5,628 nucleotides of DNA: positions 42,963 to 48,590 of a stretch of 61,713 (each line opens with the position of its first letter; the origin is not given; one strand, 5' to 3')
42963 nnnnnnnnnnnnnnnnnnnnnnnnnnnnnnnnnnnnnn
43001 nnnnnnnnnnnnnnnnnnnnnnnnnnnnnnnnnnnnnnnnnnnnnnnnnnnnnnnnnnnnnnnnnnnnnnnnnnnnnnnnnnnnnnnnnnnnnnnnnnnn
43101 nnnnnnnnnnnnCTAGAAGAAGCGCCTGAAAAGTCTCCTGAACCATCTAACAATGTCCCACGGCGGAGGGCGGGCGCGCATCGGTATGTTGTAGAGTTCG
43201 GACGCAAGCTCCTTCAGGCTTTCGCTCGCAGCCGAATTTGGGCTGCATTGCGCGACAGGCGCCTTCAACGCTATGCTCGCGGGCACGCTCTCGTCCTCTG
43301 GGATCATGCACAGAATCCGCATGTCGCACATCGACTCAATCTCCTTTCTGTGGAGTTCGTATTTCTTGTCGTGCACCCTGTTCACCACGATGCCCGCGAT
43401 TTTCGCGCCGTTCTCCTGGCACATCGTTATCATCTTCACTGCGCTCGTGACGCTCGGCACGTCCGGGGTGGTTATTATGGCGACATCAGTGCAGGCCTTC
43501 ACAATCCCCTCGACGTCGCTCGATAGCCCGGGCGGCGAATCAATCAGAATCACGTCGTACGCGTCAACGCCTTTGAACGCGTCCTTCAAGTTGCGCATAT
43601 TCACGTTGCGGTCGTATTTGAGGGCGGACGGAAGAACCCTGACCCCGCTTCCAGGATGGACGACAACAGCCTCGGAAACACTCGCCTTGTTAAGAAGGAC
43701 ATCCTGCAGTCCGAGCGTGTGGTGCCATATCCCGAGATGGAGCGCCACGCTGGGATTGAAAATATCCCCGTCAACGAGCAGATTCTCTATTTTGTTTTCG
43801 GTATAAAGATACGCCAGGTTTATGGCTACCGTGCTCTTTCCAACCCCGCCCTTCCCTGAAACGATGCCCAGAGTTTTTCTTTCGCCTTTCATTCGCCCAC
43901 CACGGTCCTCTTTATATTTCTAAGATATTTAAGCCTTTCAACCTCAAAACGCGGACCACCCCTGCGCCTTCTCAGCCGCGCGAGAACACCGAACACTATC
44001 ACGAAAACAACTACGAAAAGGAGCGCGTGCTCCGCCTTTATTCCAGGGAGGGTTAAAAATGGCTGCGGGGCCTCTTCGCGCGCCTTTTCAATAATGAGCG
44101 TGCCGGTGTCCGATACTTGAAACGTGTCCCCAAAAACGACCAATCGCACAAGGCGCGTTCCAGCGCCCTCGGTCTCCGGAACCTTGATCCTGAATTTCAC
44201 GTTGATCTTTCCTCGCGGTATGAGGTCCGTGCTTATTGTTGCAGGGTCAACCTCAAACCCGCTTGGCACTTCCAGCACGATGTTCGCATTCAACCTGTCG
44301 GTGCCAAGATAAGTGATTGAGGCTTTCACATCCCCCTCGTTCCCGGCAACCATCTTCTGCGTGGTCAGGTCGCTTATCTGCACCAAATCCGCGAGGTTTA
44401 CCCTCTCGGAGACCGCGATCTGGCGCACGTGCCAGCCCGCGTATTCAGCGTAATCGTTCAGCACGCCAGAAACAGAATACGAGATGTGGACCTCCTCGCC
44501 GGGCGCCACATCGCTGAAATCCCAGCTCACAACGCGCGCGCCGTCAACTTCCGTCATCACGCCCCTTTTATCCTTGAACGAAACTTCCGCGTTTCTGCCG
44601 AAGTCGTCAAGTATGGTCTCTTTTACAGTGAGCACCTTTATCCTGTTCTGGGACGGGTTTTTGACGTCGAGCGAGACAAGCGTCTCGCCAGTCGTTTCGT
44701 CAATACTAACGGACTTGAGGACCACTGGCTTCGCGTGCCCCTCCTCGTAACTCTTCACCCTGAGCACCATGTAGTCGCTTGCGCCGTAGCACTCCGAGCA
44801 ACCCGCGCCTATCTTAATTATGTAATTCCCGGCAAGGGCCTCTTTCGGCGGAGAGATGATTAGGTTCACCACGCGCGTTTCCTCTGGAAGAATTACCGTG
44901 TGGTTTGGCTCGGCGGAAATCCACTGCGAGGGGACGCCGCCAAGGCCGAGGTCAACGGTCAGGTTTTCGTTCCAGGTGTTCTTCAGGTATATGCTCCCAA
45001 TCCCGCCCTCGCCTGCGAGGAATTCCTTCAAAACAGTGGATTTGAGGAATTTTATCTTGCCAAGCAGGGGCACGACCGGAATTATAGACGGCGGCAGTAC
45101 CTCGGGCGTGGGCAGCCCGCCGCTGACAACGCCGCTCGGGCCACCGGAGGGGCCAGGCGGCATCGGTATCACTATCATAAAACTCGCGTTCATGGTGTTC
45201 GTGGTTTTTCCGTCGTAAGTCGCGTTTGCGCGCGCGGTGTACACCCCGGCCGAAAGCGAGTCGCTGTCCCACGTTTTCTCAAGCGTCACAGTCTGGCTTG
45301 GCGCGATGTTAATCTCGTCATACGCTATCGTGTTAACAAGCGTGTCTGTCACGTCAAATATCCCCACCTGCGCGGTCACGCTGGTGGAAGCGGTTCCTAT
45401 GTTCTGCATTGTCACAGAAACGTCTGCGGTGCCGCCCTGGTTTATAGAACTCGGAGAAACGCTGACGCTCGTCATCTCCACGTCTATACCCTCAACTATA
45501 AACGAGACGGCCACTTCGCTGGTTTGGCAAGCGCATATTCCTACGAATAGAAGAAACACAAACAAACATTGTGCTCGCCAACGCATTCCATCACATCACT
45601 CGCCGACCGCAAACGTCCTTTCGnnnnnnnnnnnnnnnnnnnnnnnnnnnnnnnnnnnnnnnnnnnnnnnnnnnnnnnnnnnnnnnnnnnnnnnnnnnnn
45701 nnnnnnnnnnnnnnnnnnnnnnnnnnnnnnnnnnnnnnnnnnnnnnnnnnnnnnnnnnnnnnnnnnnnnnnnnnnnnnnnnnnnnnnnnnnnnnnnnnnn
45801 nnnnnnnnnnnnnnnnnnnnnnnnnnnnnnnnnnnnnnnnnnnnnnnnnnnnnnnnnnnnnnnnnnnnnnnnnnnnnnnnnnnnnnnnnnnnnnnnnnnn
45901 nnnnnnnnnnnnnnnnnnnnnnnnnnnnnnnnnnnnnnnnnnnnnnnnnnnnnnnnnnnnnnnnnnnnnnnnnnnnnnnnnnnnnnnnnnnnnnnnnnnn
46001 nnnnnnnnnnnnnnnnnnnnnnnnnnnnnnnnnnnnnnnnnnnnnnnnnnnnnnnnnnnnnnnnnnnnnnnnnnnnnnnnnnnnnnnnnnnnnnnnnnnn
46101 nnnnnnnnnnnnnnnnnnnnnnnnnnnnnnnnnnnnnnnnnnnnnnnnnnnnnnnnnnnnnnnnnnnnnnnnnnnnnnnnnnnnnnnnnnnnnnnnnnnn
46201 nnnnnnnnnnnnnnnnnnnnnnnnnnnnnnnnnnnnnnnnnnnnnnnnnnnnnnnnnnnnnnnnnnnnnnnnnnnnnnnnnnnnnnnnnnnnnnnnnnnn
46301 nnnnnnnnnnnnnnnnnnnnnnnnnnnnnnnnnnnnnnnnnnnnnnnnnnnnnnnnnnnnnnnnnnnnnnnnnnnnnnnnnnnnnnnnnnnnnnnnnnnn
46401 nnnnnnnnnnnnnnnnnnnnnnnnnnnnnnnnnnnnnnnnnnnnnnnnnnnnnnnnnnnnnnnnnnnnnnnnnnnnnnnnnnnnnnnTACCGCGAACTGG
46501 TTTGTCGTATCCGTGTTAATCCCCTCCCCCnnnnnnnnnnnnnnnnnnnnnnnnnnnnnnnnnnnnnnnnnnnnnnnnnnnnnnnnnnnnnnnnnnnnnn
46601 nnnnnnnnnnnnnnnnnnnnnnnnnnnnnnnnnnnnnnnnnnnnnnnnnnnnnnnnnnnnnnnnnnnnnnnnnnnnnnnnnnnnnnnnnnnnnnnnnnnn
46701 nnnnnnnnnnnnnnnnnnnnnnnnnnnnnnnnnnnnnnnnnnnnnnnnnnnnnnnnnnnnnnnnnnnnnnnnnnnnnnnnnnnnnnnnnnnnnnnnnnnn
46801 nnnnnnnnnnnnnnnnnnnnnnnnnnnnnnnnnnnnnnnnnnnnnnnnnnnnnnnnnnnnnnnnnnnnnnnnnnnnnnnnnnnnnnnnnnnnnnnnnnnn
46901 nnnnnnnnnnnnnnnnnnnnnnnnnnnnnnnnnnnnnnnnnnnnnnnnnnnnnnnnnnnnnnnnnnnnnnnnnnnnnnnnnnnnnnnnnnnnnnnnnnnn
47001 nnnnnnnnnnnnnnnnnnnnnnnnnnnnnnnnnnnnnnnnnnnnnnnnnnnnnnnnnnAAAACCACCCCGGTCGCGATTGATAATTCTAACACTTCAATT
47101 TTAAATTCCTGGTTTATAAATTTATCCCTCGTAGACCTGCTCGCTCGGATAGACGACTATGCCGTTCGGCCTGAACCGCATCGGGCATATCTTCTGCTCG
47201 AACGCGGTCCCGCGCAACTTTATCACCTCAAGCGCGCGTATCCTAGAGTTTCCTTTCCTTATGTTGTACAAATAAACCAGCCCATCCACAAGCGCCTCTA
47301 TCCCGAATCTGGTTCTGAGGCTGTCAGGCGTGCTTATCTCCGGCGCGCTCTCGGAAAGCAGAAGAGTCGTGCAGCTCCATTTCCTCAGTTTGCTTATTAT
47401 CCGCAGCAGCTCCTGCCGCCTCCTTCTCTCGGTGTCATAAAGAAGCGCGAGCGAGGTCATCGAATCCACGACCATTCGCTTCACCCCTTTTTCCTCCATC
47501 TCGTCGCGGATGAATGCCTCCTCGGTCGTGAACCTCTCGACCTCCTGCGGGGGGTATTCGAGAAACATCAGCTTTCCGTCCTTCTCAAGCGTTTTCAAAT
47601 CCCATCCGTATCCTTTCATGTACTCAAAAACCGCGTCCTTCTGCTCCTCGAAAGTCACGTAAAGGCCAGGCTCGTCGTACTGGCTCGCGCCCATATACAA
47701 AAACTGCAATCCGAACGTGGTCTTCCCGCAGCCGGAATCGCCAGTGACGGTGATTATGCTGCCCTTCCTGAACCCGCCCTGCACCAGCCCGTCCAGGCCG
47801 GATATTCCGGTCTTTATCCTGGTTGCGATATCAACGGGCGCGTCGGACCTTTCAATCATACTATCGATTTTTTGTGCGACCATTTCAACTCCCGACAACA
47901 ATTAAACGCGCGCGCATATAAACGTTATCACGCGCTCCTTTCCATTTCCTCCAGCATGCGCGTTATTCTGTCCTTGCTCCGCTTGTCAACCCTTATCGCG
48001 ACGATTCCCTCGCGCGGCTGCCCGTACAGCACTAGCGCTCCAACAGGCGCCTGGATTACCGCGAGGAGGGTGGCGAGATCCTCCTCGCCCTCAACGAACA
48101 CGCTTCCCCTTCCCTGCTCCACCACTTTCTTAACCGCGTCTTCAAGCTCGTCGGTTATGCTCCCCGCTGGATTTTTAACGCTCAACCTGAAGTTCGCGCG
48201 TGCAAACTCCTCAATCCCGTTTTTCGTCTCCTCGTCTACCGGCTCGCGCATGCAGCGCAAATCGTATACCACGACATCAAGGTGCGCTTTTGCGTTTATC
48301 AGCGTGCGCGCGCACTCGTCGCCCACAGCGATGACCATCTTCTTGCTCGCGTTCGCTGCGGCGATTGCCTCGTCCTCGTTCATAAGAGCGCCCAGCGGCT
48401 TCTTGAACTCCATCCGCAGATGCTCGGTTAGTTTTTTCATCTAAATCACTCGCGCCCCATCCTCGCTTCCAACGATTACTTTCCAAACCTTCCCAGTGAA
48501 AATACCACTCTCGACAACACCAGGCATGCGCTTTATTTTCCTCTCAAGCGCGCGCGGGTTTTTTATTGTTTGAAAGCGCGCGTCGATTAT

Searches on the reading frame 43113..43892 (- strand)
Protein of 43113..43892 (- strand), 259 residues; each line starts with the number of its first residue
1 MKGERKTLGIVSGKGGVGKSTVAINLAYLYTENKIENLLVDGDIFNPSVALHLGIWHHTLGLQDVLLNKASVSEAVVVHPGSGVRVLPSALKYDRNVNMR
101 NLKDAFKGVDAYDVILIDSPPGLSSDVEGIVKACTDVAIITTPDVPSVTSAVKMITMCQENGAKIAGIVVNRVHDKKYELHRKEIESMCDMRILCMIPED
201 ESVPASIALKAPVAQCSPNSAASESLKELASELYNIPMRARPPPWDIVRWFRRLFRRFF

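Call 67: search_protein_families(library=pfam, max_evalue=0.001, proteins=[window:43113-43892:-])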
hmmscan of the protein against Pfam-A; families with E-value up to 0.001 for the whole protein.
window:43113-43892:- (259 aa): 7 families
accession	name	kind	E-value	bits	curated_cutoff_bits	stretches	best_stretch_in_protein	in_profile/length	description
PF10609.15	ParA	-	3.1e-22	79.6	27.1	1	6-233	4-245/246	NUBPL iron-transfer P-loop NTPase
PF01656.29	CbiA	-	2e-15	57.3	25.4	1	10-210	3-122/125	CobQ/CobB/MinD/ParA nucleotide binding domain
PF13614.12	AAA_31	-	1.2e-13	51.8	27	1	6-150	2-156/177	AAA domain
PF00142.24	Fer4_NifH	-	1.6e-10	41.4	25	1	135-244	142-255/271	4Fe-4S iron sulfur cluster binding proteins, NifH/frxC family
PF06564.18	CBP_BcsQ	-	1.3e-08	35.1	21.3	1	110-231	114-231/234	Cellulose biosynthesis protein BcsQ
PF02374.21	ArsA_ATPase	-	9.7e-06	25.4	24.3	0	10-43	5-38/305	Anion-transporting ATPase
PF13500.12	AAA_26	-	3.8e-05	24.1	27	1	137-203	131-194/198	AAA domain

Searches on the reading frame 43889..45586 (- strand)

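Call 28: search_protein_families(library=pfam, max_evalue=0.001, proteins=[window:43889-45586:-])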
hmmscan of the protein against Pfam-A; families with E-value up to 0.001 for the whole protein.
window:43889-45586:- (565 aa): 2 families
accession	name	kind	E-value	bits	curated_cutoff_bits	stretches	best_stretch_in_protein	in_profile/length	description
PF10633.15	NPCBM_assoc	-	1.3e-10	41.7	24.4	1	413-484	2-75/78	NPCBM-associated, NEW3 domain of alpha-galactosidase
PF11797.14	WxLIP_HBD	-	2.4e-05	24.8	28.9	0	53-138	42-128/138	WxL Interacting Protein, host binding domain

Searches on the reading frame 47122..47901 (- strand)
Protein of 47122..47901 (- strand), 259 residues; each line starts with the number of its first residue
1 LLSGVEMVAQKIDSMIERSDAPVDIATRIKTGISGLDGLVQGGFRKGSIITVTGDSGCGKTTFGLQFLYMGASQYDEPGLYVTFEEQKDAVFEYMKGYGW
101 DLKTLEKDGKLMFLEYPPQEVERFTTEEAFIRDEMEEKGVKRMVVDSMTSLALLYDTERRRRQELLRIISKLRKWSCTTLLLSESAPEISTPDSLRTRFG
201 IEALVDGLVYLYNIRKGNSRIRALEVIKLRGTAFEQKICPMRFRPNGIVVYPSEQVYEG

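Call 68: search_protein_families(library=pfam, max_evalue=0.001, proteins=[window:47122-47901:-])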
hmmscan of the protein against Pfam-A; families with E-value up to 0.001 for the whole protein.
window:47122-47901:- (259 aa): 3 families
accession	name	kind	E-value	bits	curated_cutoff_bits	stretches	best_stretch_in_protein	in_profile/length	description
PF06745.19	ATPase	-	2.2e-57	194.5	26.6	1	29-254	1-230/231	KaiC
PF13481.12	AAA_25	-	5.4e-07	29.9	27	1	27-177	13-182/195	AAA domain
PF03796.21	DnaB_C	-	7.9e-05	22.6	27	0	29-92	2-64/255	DnaB-like helicase C terminal domain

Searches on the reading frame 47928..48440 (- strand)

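Call 68: search_protein_families(library=pfam, max_evalue=0.001, proteins=[window:47928-48440:-])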
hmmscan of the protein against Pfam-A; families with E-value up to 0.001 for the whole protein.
window:47928-48440:- (170 aa): 1 family
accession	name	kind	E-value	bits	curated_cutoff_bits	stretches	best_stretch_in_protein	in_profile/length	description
PF04019.17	DUF359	-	7.1e-33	113.4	25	1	45-167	3-126/126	Protein of unknown function (DUF359)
